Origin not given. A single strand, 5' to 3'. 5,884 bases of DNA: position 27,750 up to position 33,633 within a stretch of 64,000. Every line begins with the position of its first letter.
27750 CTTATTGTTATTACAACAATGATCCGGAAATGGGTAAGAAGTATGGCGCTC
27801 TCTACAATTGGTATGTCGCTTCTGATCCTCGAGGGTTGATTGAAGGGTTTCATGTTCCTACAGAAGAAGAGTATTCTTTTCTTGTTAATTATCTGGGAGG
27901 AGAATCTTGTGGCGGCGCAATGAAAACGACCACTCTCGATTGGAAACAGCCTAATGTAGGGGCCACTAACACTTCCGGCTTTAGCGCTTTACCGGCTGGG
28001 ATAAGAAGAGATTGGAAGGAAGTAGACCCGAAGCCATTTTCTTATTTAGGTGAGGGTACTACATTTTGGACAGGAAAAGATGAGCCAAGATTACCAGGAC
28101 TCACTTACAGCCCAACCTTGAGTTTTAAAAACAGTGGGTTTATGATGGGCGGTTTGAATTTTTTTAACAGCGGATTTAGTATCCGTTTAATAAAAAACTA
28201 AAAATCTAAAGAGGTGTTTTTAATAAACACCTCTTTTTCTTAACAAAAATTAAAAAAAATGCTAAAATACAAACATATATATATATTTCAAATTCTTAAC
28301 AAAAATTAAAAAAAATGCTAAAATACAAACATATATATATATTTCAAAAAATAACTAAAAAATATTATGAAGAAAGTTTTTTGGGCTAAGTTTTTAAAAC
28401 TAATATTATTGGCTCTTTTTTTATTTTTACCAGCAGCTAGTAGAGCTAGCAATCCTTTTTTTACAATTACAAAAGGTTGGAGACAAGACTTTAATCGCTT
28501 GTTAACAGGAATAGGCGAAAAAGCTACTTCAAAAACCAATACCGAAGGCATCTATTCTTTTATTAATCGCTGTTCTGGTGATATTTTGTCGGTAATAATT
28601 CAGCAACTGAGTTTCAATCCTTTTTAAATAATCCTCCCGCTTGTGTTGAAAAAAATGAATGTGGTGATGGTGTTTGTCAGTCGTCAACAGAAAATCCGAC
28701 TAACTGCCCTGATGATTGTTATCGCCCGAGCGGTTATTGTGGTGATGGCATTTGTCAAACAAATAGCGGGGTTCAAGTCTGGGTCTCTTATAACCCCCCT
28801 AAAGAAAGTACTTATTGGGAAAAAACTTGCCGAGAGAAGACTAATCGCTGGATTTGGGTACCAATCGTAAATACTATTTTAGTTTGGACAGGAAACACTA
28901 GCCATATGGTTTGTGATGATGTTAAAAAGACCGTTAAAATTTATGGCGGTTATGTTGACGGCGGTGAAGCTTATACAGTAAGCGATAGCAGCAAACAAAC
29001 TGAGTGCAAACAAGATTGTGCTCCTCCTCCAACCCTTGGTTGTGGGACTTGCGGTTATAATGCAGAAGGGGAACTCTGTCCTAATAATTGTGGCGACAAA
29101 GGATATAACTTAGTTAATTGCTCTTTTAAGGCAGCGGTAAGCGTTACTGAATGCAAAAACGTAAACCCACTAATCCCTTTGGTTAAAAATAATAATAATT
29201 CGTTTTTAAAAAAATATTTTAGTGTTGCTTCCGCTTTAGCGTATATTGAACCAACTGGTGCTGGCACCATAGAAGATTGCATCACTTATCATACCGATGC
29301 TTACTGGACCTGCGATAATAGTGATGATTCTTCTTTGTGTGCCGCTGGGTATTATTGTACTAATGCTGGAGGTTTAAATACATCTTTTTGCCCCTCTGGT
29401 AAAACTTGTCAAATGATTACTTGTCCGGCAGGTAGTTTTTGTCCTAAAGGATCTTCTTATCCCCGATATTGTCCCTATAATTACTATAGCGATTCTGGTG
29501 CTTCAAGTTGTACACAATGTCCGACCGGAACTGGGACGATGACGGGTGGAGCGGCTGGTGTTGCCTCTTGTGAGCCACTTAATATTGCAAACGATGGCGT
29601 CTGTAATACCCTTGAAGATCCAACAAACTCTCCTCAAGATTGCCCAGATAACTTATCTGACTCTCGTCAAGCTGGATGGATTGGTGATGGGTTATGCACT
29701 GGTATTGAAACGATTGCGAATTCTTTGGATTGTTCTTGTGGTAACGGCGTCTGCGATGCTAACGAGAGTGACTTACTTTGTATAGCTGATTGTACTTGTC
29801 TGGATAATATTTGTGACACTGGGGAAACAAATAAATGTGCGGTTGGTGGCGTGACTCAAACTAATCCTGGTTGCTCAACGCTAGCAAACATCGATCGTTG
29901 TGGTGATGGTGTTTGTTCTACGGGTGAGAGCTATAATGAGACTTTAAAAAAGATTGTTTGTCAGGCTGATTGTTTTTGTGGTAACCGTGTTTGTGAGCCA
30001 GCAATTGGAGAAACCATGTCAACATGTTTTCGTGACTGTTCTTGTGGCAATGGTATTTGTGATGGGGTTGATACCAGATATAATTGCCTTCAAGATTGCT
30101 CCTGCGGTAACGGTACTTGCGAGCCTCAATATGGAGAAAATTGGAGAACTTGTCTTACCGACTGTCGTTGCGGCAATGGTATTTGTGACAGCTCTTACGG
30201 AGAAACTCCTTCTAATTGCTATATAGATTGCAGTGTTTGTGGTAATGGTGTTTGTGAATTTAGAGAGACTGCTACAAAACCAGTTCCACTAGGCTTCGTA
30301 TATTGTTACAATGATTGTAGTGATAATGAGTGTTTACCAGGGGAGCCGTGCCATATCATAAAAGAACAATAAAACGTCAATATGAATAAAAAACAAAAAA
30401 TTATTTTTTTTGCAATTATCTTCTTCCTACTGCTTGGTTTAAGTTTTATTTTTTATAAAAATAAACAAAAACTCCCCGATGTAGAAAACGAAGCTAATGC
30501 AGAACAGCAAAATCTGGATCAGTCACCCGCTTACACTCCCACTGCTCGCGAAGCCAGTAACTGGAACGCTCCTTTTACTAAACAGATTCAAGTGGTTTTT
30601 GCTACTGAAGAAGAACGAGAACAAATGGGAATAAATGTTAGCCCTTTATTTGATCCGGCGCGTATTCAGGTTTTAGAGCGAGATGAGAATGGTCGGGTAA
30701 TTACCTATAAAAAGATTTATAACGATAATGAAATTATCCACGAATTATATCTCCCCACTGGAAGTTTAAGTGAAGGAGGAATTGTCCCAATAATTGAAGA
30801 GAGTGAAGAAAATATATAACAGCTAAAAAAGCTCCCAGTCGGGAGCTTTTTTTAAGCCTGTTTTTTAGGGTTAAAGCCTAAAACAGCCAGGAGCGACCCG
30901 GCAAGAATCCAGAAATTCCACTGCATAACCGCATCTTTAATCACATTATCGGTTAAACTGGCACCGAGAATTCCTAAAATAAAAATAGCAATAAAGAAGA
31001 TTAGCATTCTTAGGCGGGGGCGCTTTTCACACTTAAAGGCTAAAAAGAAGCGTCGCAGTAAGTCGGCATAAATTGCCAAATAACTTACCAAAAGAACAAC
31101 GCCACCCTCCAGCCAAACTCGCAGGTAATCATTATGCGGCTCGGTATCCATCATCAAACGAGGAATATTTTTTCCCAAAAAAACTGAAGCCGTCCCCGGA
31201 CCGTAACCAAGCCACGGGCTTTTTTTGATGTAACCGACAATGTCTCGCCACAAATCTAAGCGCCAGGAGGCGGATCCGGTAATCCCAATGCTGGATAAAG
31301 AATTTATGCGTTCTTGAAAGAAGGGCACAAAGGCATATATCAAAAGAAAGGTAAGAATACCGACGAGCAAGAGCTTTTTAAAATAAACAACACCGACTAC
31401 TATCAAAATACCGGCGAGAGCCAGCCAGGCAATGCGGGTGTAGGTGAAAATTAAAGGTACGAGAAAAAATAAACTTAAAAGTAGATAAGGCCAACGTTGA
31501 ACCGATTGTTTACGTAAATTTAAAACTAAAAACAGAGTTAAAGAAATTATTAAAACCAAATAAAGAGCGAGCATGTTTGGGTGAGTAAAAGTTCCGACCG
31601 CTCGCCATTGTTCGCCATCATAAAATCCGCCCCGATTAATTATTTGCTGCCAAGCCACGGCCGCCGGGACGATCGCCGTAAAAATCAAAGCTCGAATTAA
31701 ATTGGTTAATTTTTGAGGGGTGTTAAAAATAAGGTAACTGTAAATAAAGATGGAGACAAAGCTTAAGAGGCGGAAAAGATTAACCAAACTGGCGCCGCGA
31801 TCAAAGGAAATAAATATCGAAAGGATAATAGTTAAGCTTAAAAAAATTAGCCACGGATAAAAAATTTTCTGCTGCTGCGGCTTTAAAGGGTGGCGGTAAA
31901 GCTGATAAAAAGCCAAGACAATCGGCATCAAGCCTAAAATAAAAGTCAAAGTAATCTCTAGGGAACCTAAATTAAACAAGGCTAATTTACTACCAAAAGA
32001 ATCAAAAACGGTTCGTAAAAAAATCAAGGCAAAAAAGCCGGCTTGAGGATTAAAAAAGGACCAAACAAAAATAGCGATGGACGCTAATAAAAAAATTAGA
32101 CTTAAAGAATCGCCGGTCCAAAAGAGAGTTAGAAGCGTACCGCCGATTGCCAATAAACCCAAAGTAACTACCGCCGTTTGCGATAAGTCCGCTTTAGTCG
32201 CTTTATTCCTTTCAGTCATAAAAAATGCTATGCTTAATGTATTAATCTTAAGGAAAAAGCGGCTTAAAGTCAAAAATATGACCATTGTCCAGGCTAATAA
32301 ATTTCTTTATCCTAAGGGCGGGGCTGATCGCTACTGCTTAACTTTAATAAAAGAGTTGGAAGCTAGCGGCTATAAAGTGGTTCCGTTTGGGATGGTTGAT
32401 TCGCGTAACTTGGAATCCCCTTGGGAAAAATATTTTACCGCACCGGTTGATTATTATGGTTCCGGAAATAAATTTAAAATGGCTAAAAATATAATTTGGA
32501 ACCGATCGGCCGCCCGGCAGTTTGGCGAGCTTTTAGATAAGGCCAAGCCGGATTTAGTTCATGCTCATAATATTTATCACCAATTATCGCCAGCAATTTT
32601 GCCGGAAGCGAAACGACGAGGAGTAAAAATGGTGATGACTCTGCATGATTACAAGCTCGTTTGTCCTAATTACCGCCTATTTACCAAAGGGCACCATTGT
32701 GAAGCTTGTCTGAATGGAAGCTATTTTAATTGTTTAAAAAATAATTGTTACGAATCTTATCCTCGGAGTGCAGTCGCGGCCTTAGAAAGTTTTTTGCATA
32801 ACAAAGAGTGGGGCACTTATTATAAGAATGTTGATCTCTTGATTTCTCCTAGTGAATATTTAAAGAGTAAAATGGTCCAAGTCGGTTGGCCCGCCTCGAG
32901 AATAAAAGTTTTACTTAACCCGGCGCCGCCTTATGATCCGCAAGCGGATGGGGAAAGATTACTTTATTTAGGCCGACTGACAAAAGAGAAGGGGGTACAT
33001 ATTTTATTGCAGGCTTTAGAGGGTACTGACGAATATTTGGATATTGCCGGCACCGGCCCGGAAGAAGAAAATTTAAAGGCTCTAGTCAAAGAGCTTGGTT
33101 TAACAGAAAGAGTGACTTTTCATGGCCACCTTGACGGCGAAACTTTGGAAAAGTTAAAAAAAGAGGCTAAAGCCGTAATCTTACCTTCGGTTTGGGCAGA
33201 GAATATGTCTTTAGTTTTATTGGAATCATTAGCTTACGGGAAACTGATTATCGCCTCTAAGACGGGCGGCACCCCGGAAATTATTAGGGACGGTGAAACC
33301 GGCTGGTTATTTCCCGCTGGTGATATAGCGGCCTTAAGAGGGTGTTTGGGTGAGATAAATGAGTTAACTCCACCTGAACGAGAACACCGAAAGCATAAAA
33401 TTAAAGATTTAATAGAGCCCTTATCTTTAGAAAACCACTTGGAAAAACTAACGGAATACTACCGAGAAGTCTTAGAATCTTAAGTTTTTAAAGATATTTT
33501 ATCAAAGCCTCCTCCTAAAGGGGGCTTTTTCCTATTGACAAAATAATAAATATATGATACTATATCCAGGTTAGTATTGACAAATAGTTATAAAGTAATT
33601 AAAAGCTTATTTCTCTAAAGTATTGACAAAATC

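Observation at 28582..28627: Signal-peptide ORF and Cys-rich ORF are one gene split by a 1-nt frame change, most likely at a T5 tract abutting a stop (CCU UUU UAA)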

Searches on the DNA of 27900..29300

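Call 37: search_rna_families(source=window, start=27900, end=29300, threshold=evalue, max_evalue=1)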
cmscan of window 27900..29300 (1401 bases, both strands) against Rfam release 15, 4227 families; matches with E-value up to 1: 2.
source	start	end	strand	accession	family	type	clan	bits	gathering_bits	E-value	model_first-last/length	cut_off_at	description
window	28142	28254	+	RF01858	RsaF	Gene; sRNA;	-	21.6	60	0.26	1-119/119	no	RNA Staph. aureus F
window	28079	28233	-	RF03083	cow-rumen-3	Gene; sRNA;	-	17.7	86.7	0.31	1-141/141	no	cow-rumen-3 RNA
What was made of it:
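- On Programmed -1 ribosomal frameshifting: No Rfam match reaches its family threshold (call 37).
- There is no Rfam frameshift element (call 37).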

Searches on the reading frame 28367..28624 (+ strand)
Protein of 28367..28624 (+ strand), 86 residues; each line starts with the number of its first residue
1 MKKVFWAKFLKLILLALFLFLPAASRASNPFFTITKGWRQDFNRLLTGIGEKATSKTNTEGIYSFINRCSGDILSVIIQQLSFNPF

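Call 9: find_encoding_contigs(protein=window:28367-28624:+, flank=5000, max_places=10)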
Protein window:28367-28624:+ (86 aa): 1 contig read that carries it; 1 place shown.
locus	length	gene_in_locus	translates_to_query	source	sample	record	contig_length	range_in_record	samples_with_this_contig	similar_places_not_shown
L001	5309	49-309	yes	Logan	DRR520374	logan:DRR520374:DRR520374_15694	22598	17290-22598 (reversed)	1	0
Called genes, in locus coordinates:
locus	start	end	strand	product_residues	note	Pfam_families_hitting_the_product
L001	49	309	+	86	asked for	-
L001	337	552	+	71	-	-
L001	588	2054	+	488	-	-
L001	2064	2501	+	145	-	-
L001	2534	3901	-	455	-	PF04932:Wzy_C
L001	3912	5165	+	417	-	PF13439:Glyco_transf_4, PF13579:Glyco_trans_4_4, PF00534:Glycos_transf_1, PF13692:Glyco_trans_1_4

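Call 42: list_cluster_members(proteins=[window:28367-28624:+, window:28906-30369:+, P0002, P0001])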
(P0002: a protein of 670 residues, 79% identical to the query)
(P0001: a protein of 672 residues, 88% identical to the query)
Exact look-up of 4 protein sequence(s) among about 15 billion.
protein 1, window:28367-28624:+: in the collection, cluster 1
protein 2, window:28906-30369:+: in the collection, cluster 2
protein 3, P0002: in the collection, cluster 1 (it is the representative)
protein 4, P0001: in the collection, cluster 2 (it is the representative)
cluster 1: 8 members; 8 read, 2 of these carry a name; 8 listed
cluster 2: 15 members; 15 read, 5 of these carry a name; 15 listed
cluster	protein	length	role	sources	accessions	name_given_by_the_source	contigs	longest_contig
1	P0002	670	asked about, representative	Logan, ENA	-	-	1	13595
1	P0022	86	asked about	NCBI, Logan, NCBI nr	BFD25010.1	MAG: hypothetical protein JST_000329 [Candidatus Parcubacteria bacterium] | MAG: hypothetical protein JST_3010 [Candidatus Parcubacteria bacterium]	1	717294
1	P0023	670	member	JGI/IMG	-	hypothetical protein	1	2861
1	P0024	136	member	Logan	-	-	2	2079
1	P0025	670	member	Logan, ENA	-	-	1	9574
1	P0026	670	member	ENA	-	-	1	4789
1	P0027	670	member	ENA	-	-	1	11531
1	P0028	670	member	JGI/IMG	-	-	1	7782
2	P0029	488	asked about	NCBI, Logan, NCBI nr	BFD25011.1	MAG: hypothetical protein JST_000330 [Candidatus Parcubacteria bacterium] | MAG: hypothetical protein JST_3020 [Candidatus Parcubacteria bacterium]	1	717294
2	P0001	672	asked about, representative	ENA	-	-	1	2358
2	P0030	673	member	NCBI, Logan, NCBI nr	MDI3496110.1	MAG: hypothetical protein PWQ35_131 [Patescibacteria group bacterium] | hypothetical protein [Patescibacteria group bacterium]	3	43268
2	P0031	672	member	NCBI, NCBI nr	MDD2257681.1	MAG: hypothetical protein PHN43_00480 [Patescibacteria group bacterium] | hypothetical protein [Patescibacteria group bacterium]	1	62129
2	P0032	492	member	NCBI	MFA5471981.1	MAG: hypothetical protein WC219_08060, partial [Acholeplasmataceae bacterium]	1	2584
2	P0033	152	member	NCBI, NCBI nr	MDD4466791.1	MAG: hypothetical protein PHN91_03270, partial [Patescibacteria group bacterium] | hypothetical protein [Patescibacteria group bacterium]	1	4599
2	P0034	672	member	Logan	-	-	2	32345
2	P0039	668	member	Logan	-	-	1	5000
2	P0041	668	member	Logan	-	-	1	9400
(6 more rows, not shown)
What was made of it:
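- In the two 90%-identity clusters, every member apart from contig-edge partials is 667-673 aa. The exceptions are this genome's 86-aa and 488-aa pieces (call 42). A 717,294-bp single contig (call 42) suggests that long reads were used, and homopolymer indels are their typical error.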

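Call 56: find_encoding_contigs(protein=P0041, flank=6000, max_places=6)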
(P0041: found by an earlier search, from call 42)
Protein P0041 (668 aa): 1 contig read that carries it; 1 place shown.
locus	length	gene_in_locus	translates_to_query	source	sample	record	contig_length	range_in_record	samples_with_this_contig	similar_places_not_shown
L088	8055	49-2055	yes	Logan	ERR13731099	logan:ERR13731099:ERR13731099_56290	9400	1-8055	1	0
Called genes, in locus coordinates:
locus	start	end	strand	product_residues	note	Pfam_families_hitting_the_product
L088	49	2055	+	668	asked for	-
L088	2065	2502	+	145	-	-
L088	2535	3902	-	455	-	PF04932:Wzy_C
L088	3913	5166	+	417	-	PF13439:Glyco_transf_4, PF13579:Glyco_trans_4_4, PF00534:Glycos_transf_1, PF13692:Glyco_trans_1_4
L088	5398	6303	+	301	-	-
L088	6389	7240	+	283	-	-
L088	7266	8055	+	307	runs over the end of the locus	-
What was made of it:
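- Only one contig was found encoding P0041, and it comes from ERR13731099, not DRR520374 (call 56).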

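Call 57: find_encoding_contigs(protein=P0039, flank=6000, max_places=6)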
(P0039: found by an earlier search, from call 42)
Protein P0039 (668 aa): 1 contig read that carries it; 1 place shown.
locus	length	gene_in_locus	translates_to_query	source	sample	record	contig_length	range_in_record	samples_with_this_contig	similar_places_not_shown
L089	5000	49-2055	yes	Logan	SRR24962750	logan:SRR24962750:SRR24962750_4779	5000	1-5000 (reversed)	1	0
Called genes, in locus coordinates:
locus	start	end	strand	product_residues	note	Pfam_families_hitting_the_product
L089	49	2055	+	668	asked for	-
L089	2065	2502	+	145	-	-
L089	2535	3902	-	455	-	PF04932:Wzy_C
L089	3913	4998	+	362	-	?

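Call 61: find_related_loci(query=P0041, collection=metagenome_contigs, flank=1500)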
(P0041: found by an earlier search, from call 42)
Query P0041 (668 aa) in metagenome_contigs; peptide patterns used: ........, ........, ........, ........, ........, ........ (x = any residue, [..] = any of these).
21 stretches matched a pattern; 3 encode a relative of the query (tblastn E <= 1e-3); 3 distinct loci.
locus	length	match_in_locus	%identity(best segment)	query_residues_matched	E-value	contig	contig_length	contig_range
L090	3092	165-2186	89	3-668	0e+0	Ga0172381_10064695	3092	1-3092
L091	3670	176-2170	81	1-664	0e+0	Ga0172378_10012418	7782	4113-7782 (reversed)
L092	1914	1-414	96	440-668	5e-80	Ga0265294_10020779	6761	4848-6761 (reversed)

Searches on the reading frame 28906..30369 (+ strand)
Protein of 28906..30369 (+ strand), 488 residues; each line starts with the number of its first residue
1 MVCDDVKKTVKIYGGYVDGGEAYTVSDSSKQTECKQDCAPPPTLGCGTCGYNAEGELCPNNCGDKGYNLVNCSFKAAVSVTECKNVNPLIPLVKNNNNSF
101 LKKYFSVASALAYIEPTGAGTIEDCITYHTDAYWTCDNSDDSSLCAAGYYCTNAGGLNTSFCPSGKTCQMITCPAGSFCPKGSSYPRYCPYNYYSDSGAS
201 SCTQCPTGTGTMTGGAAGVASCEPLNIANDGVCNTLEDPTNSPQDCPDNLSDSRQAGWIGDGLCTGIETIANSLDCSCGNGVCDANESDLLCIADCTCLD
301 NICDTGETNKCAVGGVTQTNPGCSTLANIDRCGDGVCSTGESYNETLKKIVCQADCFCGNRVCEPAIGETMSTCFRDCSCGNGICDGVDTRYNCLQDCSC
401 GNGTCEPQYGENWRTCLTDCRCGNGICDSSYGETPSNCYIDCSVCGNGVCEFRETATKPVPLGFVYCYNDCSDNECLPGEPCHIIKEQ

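Call 10: find_encoding_contigs(protein=window:28906-30369:+, flank=5000, max_places=10)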
Protein window:28906-30369:+ (488 aa): 1 contig read that carries it; 1 place shown.
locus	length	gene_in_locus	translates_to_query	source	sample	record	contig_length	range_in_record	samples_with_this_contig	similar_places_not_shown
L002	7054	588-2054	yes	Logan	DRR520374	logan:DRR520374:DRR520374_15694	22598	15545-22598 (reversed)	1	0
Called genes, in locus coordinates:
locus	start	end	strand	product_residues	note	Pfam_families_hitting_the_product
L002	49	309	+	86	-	-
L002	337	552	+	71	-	-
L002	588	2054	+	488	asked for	-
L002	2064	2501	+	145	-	-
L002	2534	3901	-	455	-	PF04932:Wzy_C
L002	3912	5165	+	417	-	PF13439:Glyco_transf_4, PF13579:Glyco_trans_4_4, PF00534:Glycos_transf_1, PF13692:Glyco_trans_1_4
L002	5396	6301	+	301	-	-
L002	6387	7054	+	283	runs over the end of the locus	-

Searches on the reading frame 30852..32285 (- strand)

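Call 6: search_protein_families(library=pfam, proteins=[window:30852-32285:-], max_evalue=0.01)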
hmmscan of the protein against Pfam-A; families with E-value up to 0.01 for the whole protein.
window:30852-32285:- (477 aa): 2 families
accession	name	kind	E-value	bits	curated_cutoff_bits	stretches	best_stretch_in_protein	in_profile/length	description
PF04932.20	Wzy_C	-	3.6e-21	76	31.7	1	270-403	2-149/149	O-Antigen ligase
PF10993.13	DUF2818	-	0.0019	19.2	25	1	410-471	19-83/93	Protein of unknown function (DUF2818)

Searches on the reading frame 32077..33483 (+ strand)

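Call 6: search_protein_families(library=pfam, proteins=[window:32077-33483:+], max_evalue=0.01)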
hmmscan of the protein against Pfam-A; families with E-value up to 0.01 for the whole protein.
window:32077-33483:+ (468 aa): 7 families
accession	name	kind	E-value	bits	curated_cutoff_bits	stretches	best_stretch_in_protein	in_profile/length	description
PF00534.26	Glycos_transf_1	-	3.4e-34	118.3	26.4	1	291-421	14-149/172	Glycosyl transferases group 1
PF13692.12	Glyco_trans_1_4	-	5.5e-29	101.7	27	1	294-420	3-132/142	Glycosyl transferases group 1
PF13439.12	Glyco_transf_4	-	6.1e-16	59.3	28.5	1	81-282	2-165/170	Glycosyltransferase Family 4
PF13579.12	Glyco_trans_4_4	-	1.7e-11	45.1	29.7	1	81-281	1-157/158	Glycosyl transferase 4-like domain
PF13477.12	Glyco_trans_4_2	-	0.0011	19.6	23.4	1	84-190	10-107/139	Glycosyl transferase 4-like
PF06925.17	MGDG_synth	-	0.0012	19.4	25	0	126-199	57-133/169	Monogalactosyldiacylglycerol (MGDG) synthase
PF08323.17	Glyco_transf_5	-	0.0026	17.9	22.7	1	119-197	91-175/239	Starch synthase catalytic domain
